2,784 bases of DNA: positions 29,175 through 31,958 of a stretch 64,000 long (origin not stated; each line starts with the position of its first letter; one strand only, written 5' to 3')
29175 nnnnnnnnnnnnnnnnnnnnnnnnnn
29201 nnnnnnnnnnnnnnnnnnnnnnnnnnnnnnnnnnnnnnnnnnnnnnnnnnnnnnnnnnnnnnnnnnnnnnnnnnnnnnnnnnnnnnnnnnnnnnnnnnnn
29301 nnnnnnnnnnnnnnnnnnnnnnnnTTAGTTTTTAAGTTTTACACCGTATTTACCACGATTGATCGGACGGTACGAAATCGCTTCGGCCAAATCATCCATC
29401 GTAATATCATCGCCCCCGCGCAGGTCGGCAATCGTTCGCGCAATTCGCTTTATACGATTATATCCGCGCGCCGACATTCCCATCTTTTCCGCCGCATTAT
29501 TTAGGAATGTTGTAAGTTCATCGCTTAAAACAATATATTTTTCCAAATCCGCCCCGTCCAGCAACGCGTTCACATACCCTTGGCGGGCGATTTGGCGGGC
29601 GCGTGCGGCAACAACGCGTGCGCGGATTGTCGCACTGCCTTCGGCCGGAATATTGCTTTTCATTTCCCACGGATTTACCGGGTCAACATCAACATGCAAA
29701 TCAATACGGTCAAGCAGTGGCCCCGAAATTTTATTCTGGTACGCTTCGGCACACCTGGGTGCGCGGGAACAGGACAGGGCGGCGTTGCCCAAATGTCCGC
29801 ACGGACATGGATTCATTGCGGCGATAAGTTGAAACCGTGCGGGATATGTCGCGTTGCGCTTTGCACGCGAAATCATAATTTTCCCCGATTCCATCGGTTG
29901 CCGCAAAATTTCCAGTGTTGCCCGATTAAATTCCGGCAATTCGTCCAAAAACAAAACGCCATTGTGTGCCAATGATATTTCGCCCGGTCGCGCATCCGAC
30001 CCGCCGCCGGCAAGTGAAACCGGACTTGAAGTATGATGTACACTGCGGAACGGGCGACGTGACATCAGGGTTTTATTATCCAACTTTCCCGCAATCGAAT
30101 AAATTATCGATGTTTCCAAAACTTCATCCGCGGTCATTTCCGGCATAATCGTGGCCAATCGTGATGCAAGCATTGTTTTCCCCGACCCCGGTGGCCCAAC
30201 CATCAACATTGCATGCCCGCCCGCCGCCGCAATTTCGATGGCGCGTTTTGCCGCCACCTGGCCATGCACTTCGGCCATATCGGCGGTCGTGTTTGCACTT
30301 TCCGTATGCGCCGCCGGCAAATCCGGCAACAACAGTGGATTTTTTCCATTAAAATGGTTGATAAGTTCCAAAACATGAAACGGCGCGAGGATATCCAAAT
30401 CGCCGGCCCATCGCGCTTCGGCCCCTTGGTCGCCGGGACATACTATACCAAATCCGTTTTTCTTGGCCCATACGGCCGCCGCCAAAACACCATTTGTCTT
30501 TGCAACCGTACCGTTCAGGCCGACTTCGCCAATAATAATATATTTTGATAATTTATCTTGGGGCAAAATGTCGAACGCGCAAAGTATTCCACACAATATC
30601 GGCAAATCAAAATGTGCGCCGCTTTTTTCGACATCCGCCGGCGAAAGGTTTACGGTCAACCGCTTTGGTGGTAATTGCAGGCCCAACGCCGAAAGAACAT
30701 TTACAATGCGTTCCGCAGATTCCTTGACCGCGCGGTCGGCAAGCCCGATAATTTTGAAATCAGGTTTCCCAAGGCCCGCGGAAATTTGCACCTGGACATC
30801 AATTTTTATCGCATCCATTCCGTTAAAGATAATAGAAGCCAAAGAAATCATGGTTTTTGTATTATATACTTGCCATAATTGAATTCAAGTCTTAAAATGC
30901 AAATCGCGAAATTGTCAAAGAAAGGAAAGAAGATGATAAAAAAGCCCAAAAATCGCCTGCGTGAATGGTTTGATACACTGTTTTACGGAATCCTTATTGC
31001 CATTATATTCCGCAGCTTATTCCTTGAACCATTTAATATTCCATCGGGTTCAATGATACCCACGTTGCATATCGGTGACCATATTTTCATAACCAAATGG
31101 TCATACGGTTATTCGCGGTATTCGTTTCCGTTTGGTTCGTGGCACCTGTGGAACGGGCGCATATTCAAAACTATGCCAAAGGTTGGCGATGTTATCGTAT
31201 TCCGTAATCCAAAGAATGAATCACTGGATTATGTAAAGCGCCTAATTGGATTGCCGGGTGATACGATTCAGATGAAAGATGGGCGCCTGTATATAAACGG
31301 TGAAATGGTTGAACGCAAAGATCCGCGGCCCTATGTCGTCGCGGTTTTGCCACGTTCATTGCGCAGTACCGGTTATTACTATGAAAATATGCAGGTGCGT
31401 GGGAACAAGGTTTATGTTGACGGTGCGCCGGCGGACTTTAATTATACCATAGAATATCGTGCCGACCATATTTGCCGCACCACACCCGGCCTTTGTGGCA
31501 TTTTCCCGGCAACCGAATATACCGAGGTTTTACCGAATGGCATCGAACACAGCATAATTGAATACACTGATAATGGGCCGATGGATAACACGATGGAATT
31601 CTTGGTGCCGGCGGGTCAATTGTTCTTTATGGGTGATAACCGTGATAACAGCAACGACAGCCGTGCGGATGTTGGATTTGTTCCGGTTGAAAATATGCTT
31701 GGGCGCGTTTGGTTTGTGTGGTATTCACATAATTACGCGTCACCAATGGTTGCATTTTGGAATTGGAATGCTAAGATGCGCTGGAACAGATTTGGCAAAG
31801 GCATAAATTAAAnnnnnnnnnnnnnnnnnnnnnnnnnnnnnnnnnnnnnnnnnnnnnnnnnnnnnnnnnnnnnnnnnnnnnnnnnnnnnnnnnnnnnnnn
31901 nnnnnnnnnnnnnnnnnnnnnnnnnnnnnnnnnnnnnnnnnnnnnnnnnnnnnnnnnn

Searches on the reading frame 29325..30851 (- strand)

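Call 42: search_protein_families(library=pfam, proteins=[window:29325-30851:-], max_evalue=0.01)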
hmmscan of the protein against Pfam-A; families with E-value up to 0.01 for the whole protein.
window:29325-30851:- (508 aa): 12 families
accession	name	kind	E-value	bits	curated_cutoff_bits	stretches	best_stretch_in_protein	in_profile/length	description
PF01078.27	Mg_chelatase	-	4.7e-93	310.8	20.3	1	191-393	1-203/207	Magnesium chelatase, subunit ChlI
PF13541.12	ChlI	-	1.5e-31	109.2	27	1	19-139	1-118/121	Subunit ChlI of Mg-chelatase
PF13335.12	Mg_chelatase_C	-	2.2e-28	99.1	26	1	404-495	2-94/94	Magnesium chelatase, subunit ChlI C-terminal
PF07728.20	AAA_5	-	1.6e-10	41.5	22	1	215-350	2-125/139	AAA domain (dynein-related subfamily)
PF00493.29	MCM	-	4.4e-09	36.2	23.3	1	289-349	114-174/224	MCM P-loop domain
PF00158.32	Sigma54_activat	-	5.4e-06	26.6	20.2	1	202-347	12-142/168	Sigma-54 interaction domain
PF05496.18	RuvB_N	-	1.4e-05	25.3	27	0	212-236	34-57/159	Holliday junction DNA helicase RuvB P-loop domain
PF00004.35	AAA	-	3.8e-05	24.6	21.2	1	215-312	1-73/131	ATPase family associated with various cellular activities (AAA)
PF12775.13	AAA_7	-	0.0004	20.4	25.8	0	202-238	23-59/181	P-loop containing dynein motor region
PF13191.12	AAA_16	-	0.0019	19.2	32.6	0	204-239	15-51/167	AAA ATPase domain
PF13671.12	AAA_33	-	0.0023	18.7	27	1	216-235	3-22/143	AAA domain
PF06068.19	TIP49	-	0.0027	17.4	23.8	1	197-254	28-92/347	TIP49 P-loop domain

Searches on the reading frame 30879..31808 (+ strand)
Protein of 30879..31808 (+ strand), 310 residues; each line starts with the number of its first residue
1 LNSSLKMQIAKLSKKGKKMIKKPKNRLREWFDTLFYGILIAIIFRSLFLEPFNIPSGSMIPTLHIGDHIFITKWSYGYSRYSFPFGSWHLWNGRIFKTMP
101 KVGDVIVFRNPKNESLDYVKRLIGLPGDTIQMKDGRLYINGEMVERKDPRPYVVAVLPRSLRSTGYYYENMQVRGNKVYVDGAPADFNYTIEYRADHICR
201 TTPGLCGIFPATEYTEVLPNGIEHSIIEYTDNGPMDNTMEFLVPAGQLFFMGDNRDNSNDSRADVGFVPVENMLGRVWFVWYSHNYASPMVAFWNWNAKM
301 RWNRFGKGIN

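Call 42: search_protein_families(library=pfam, proteins=[window:30879-31808:+], max_evalue=0.01)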
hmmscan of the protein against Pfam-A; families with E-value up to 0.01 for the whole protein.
window:30879-31808:+ (310 aa): 1 family
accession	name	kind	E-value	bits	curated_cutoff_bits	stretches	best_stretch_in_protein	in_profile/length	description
PF10502.14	Peptidase_S26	-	3e-49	167.6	22.9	2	28-147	2-102/168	Signal peptidase, peptidase S26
